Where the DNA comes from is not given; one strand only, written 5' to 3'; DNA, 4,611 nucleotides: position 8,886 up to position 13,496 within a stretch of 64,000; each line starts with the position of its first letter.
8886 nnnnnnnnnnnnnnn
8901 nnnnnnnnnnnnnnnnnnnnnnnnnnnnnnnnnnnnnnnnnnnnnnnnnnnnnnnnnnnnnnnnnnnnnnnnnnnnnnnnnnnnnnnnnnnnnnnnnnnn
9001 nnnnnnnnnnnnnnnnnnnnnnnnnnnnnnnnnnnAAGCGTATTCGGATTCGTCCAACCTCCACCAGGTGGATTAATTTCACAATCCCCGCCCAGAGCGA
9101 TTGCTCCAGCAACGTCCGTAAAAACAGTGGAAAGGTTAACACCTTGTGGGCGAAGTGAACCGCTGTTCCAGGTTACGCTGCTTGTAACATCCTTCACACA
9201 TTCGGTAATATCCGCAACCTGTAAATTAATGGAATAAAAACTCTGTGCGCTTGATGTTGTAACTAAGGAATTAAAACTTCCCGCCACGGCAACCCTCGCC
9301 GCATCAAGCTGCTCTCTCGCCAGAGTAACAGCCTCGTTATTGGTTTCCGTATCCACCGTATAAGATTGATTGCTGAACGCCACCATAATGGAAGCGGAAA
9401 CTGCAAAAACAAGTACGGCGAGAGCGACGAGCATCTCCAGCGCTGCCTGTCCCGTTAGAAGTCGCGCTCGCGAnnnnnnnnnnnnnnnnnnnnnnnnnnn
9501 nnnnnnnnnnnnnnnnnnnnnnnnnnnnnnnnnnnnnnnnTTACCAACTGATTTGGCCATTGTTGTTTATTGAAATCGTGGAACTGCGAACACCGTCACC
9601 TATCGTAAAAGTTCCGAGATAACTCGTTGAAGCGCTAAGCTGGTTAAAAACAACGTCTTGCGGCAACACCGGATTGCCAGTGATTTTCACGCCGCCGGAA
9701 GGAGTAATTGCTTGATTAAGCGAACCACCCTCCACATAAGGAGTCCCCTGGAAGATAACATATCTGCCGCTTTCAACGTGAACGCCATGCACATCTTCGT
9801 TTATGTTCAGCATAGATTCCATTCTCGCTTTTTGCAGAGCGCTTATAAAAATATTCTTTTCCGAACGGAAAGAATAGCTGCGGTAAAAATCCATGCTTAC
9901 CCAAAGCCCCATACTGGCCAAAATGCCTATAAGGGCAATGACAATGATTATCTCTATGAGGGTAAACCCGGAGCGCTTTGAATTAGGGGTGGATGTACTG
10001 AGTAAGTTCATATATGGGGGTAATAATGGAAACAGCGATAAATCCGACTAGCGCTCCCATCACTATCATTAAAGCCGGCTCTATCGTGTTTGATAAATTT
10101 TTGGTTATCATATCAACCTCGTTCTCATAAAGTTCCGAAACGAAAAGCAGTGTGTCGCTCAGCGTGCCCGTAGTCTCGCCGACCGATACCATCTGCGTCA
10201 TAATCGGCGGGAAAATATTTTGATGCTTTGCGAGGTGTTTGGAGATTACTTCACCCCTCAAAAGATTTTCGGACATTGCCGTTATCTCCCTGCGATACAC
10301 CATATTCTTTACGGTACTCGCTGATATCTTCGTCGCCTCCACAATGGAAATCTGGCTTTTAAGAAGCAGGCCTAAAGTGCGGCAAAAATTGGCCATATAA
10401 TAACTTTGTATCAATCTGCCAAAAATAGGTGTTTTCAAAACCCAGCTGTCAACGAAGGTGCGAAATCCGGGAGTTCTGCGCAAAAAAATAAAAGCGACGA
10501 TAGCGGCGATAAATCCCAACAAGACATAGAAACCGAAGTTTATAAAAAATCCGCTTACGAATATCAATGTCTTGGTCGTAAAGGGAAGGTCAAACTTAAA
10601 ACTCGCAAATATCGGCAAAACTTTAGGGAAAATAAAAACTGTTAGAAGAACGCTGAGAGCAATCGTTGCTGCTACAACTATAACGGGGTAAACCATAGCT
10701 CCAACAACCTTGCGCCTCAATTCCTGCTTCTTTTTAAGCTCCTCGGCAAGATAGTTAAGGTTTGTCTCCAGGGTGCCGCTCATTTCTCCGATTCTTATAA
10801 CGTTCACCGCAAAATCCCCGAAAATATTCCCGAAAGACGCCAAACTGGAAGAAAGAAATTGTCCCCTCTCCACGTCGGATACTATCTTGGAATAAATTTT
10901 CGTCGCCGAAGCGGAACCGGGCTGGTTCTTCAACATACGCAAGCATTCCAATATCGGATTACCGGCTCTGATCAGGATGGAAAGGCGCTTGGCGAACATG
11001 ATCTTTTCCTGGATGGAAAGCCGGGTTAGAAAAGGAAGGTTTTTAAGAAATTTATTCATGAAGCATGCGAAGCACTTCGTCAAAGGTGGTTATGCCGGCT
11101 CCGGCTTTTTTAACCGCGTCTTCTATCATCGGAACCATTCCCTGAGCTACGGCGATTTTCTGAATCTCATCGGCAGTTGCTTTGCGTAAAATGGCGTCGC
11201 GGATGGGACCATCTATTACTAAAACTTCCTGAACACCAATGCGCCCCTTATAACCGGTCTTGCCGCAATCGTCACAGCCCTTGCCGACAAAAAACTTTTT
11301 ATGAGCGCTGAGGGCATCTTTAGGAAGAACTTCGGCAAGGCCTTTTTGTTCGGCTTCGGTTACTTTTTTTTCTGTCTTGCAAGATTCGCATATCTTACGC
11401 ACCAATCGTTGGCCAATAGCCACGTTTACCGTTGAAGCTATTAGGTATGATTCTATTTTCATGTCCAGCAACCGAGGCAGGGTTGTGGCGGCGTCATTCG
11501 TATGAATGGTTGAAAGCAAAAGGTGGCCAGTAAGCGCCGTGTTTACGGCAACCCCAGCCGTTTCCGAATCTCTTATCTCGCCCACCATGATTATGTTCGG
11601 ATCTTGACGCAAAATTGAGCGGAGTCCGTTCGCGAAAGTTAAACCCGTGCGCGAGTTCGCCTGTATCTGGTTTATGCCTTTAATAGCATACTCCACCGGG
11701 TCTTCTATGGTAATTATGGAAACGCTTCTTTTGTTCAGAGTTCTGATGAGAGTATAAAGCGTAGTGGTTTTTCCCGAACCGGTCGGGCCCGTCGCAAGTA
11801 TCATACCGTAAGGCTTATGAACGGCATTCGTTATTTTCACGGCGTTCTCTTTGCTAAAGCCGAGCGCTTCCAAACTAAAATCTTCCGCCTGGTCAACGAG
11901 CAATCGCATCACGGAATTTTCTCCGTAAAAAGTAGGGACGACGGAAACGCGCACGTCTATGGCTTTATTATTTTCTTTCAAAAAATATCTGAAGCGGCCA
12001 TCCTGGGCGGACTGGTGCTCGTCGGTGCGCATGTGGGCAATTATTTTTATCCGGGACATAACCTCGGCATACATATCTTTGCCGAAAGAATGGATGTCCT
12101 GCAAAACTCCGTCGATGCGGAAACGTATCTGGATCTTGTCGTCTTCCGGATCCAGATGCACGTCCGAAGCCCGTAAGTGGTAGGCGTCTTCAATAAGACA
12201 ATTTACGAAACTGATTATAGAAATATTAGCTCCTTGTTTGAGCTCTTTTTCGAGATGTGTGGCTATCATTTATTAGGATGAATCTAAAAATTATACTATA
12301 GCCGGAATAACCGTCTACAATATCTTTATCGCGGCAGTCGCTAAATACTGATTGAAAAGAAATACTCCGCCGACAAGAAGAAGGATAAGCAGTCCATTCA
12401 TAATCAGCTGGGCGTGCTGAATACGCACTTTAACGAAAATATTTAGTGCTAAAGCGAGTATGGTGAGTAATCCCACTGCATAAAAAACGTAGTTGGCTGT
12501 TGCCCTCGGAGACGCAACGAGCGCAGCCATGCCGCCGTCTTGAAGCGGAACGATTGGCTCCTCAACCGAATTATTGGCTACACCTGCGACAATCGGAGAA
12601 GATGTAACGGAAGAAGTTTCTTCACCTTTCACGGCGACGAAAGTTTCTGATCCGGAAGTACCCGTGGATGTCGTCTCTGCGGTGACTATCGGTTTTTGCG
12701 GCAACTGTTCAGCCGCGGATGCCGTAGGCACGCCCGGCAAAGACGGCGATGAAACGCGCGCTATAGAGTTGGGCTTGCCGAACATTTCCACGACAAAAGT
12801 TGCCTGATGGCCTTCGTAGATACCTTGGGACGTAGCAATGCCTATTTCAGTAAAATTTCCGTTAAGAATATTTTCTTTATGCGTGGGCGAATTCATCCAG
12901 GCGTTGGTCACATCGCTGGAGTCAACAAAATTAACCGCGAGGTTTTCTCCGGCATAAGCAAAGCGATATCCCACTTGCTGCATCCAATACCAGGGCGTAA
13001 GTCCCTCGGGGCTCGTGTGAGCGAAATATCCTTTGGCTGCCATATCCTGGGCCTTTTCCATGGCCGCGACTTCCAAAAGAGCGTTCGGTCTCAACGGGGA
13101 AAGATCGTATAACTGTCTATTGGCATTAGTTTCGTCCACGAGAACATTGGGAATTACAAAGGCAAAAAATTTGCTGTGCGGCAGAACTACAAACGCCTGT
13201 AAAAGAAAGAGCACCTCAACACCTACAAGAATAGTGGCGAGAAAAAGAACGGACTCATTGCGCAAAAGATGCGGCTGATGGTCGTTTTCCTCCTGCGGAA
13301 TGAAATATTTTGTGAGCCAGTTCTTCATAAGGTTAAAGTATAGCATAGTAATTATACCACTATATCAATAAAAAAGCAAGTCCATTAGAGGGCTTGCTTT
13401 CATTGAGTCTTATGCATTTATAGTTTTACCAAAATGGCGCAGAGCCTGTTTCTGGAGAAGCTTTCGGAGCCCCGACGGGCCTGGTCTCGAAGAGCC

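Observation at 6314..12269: Minimal type IV pilus module (pilB-pilC-pilin array) with a 594-aa pilin-fused beta-propeller carrying a TSP3-like Ca loop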

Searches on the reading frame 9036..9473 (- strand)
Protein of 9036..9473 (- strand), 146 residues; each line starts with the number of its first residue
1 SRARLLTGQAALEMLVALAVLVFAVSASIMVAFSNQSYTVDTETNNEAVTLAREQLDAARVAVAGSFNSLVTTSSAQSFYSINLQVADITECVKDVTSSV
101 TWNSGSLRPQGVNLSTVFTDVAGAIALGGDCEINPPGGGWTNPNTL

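Call 41: search_protein_representatives(alignment_id=A3)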
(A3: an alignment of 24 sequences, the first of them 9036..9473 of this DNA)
Query: 24 sequences, 150 profile positions. Proteins with E-value up to 0.001 (for the whole library): 3055; up to 1e-10: 786; up to 1e-30: 220. The best 150 are listed.
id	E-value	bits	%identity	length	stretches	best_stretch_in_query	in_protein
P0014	4.9e-54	198.5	-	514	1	7-150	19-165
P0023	5.4e-52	191.9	-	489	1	5-148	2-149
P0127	9.2e-51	187.9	-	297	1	4-150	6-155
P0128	1.4e-50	187.3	-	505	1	4-148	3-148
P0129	1.0e-49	184.5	-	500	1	4-149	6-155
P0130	4.1e-49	182.5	-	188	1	8-149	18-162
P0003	4.8e-49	182.3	-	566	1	4-150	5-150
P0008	1.0e-48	181.3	-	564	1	4-150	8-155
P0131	5.8e-48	178.8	-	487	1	4-148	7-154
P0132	1.2e-47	177.8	-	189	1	7-148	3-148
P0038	1.5e-47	177.5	-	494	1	4-150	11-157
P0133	3.9e-47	176.1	-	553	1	5-149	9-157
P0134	6.2e-47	175.4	-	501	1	7-149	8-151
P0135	7.3e-47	175.2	-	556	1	4-149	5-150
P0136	8.0e-47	175.1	-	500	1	5-148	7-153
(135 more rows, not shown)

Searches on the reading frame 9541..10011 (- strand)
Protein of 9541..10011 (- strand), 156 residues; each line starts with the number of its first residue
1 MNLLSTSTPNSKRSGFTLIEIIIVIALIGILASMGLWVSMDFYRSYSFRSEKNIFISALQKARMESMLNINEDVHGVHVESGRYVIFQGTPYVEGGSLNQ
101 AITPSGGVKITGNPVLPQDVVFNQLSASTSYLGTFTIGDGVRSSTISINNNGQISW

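Call 3: search_protein_families(library=pfam, proteins=[window:9541-10011:-], max_evalue=0.1)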
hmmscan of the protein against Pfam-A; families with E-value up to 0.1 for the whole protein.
window:9541-10011:- (156 aa): 2 families
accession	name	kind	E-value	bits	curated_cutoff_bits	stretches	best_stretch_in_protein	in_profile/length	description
PF07963.17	N_methyl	-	3.3e-08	33.2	21.2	1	11-35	2-26/27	Prokaryotic N-terminal methylation motif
PF12019.13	GspH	-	0.002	19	21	1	55-152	5-108/108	Type II transport protein GspH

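Call 4: search_protein_families(library=ncbifam, proteins=[window:9541-10011:-], max_evalue=0.1)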
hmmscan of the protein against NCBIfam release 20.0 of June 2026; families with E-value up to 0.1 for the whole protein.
window:9541-10011:- (156 aa): 11 families
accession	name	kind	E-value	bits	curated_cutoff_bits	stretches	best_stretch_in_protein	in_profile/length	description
TIGR01708.2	typeII_sec_gspH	equivalog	3.3e-08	33.7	80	1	14-86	2-72/169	type II secretion system minor pseudopilin GspH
TIGR02532.1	IV_pilin_GFxxxE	domain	1.3e-07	31.2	16.3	1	13-36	1-24/24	prepilin-type N-terminal cleavage/methylation domain-containing protein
NF041775.1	typeIV_PilA_Myxo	equivalog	2.4e-06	27.7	400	1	7-63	4-59/214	type IV pilin protein PilA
NF007800.0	PRK10506.1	equivalog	9.7e-05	22.2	158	1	10-63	5-58/163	prepilin peptidase-dependent protein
TIGR02596.1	TIGR02596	subfamily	0.00012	22.2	70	1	16-67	1-52/196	Verru_Chthon cassette protein D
NF007862.0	PRK10574.1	equivalog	0.00013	22.2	138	1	12-37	3-28/145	prepilin peptidase-dependent pilin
NF041013.1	T4P_ComGE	equivalog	0.00045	20.2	49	1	14-83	4-73/83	competence type IV pilus minor pilin ComGE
TIGR01710.1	typeII_sec_gspG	equivalog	0.00067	19.7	88.85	1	14-34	1-21/134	type II secretion system major pseudopilin GspG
NF040982.1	ComGD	equivalog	0.0011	19.4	70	1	14-99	2-80/139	competence type IV pilus minor pilin ComGD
NF040999.1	pilin_ComGC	equivalog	0.027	14.7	75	1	14-31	2-19/84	competence type IV pilus major pilin ComGC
TIGR01711.1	gspJ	equivalog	0.058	13.2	64.85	1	15-62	2-49/192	type II secretion system minor pseudopilin GspJ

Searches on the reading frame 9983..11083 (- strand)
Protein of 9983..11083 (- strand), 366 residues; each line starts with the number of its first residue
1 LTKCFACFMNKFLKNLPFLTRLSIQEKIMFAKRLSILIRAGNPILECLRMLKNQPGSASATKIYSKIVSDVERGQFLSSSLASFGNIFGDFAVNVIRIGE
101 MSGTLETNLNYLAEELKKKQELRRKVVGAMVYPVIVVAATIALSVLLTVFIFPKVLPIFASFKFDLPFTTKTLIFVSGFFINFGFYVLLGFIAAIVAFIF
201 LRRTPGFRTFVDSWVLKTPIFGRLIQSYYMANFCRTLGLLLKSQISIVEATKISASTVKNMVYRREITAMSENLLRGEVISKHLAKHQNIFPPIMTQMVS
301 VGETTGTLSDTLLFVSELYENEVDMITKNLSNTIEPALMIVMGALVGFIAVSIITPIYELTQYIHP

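Call 3: search_protein_families(library=pfam, proteins=[window:9983-11083:-], max_evalue=0.1)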
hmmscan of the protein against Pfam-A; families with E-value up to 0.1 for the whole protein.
window:9983-11083:- (366 aa): 1 family
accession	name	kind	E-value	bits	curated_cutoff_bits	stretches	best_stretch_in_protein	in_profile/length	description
PF00482.28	T2SSF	-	2.4e-49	166.9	25.2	2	233-356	1-125/125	Type II secretion system (T2SS), protein F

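Call 4: search_protein_families(library=ncbifam, proteins=[window:9983-11083:-], max_evalue=0.1)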
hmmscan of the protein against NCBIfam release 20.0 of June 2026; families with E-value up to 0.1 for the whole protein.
window:9983-11083:- (366 aa): 6 families
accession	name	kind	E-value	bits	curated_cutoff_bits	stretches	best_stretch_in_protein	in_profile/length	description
TIGR02120.1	GspF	equivalog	6.5e-84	282.5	424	1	18-364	56-401/401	type II secretion system inner membrane protein GspF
NF052607.1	T4PiliAsmPilCThrm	equivalog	1.2e-69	235.4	700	1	16-361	55-401/406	type IV pilus assembly protein PilC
NF007861.0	PRK10573.1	equivalog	3e-68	230.7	401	1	24-364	58-398/401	protein transport protein HofC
NF052606.1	T4PiliAsmPilCMyx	equivalog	3.7e-65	220.4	700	1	19-364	74-418/419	type IV pilus assembly protein PilC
NF047826.1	T3SSXpsF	equivalog_domain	6.6e-57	193.1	650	1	22-364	63-404/405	type II secretion system protein XpsF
NF041012.2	T4P_ComGB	equivalog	3.6e-39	135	240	1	26-361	2-331/332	competence type IV pilus assembly protein ComGB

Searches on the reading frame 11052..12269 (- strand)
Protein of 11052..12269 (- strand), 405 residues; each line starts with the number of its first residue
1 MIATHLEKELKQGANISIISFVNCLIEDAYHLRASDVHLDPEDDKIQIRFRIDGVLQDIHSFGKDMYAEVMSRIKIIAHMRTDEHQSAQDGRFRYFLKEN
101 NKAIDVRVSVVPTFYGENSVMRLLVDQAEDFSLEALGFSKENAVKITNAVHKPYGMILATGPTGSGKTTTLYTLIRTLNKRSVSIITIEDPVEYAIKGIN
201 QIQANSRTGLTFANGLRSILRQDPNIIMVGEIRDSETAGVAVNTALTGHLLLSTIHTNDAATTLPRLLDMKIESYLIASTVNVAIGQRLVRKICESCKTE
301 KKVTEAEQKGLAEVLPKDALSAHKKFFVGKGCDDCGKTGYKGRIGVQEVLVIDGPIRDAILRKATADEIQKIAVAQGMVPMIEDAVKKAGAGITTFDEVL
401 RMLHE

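Call 3: search_protein_families(library=pfam, proteins=[window:11052-12269:-], max_evalue=0.1)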
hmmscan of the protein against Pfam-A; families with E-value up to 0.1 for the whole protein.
window:11052-12269:- (405 aa): 21 families
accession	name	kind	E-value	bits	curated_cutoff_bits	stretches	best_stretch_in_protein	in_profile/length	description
PF00437.27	T2SSE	-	1.9e-118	395.8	24.9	1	17-401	7-370/370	Type II/IV secretion system protein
PF13401.12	AAA_22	-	1.9e-05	25.4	27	1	154-194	5-45/130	AAA domain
PF25199.1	nSTAND_NTPase5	-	0.00061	20.1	34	1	147-191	34-79/145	Novel STAND NTPase 5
PF20720.3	nSTAND3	-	0.00067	19.8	27.2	1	143-193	6-56/155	Novel STAND NTPase 3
PF13173.12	AAA_14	-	0.00071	20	27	1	156-199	4-48/129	AAA domain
PF13604.12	AAA_30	-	0.0059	16.8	27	1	146-186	10-50/191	AAA domain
PF12775.13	AAA_7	-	0.0067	16.4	25.8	1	156-188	35-67/181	P-loop containing dynein motor region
PF04851.21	ResIII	-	0.0095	16.3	22.5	1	148-182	17-51/164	Type III restriction enzyme, res subunit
PF13191.12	AAA_16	-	0.012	16.6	32.6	1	153-192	24-61/167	AAA ATPase domain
PF13245.12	AAA_19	-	0.014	16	25.1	1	155-197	12-55/134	AAA domain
PF01580.24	FtsK_SpoIIIE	-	0.022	14.7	24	1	141-178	27-63/221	FtsK/SpoIIIE family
PF02492.25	cobW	-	0.025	14.6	20.7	1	157-187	3-34/180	CobW/HypB/UreG, nucleotide-binding domain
PF03205.20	MobB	-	0.028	14.7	26.6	1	160-189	5-34/133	Molybdopterin guanine dinucleotide synthesis protein B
PF01656.29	CbiA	-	0.036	14.5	25.4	1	158-190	3-36/125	CobQ/CobB/MinD/ParA nucleotide binding domain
PF13086.12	AAA_11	-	0.038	14.2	27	1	146-181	10-44/257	AAA domain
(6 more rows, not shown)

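Call 4: search_protein_families(library=ncbifam, proteins=[window:11052-12269:-], max_evalue=0.1)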
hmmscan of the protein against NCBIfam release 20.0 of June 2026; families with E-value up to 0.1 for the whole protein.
window:11052-12269:- (405 aa): 36 families (the best 25 are shown)
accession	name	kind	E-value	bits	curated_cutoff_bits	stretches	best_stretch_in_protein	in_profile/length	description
TIGR02533.1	type_II_gspE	equivalog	3.6e-145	484.3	630.25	1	13-402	104-485/486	type II secretion system ATPase GspE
TIGR02538.1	type_IV_pilB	equivalog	1.4e-139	466.3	675.65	1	13-403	176-562/564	type IV-A pilus assembly ATPase PilB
NF007755.0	PRK10436.1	equivalog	6.2e-119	397.7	617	1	10-403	77-459/465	type II secretion system protein GspE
NF053534.1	T4PilAsmATPsTfpB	equivalog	2.4e-117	392.8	850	1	15-402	198-581/584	type IV pilus assembly ATPase TfpB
NF041000.1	ATPase_ComGA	equivalog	6e-77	258.2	300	1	25-291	3-266/267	competence type IV pilus ATPase ComGA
TIGR01420.1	pilT_fam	subfamily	4.6e-50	170.8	319.1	1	24-272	4-244/343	PilT/PilU family type 4a pilus ATPase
TIGR02525.1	plasmid_TraJ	equivalog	9e-25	87.4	368.3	1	148-271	143-273/372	plasmid transfer ATPase TraJ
TIGR02524.1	dot_icm_DotB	equivalog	4.6e-23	82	463.3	1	145-288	125-283/358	Dot/Icm type IV secretion system ATPase DotB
NF058587.1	archaellum_moto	equivalog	8.7e-16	57.7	550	1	157-292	278-419/527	archaellum flagellar ATPase motor FlaI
TIGR02782.1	TrbB_P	equivalog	4.5e-15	55.7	304.55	1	144-283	127-274/303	P-type conjugative transfer ATPase TrbB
TIGR03819.1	heli_sec_ATPase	hypoth_equivalog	8.6e-15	54.8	373.15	1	68-278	97-308/340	TadA family conjugal transfer-associated ATPase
TIGR02788.1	VirB11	equivalog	3.6e-14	52.5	249.95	1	146-275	137-270/308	P-type DNA transfer ATPase VirB11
NF010469.0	PRK13894.1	subfamily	1.7e-12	47.3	508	1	145-269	141-266/320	conjugal transfer ATPase TrbB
NF010407.0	PRK13833.1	subfamily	7.8e-12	45.2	499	1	139-274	130-266/323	conjugal transfer protein TrbB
NF010425.0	PRK13851.1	equivalog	1e-10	41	461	1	156-270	164-283/344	type IV secretion system protein VirB11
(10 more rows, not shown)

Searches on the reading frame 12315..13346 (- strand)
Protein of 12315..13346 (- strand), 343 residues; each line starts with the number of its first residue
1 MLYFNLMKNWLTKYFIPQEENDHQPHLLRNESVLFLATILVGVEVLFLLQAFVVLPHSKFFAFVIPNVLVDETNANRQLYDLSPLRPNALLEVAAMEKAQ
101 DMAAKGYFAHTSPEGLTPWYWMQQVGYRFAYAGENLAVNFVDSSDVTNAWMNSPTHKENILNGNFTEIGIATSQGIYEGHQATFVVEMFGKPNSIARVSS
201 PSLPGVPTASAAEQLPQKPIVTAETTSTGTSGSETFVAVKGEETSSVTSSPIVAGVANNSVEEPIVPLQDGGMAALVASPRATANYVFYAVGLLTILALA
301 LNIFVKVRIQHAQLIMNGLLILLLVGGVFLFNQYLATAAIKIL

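Call 3: search_protein_families(library=pfam, proteins=[window:12315-13346:-], max_evalue=0.1)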
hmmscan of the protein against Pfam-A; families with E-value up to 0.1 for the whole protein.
window:12315-13346:- (343 aa): 1 family
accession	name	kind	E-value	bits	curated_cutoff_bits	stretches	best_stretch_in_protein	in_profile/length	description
PF00188.32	CAP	-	7.1e-17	62.8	21.1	1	71-176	2-106/117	Cysteine-rich secretory protein family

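Call 4: search_protein_families(library=ncbifam, proteins=[window:12315-13346:-], max_evalue=0.1)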
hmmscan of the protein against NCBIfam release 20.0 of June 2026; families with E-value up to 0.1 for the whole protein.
window:12315-13346:- (343 aa): 2 families
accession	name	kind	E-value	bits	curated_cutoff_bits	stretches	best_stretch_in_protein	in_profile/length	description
TIGR02909.1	spore_YkwD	subfamily_domain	1.2e-29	102.7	171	1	69-189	8-125/127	uncharacterized protein, YkwD family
NF052539.1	DivAsocLipDalA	equivalog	1.2e-15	57.7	200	1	65-174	47-156/169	divisome-associated lipoprotein DalA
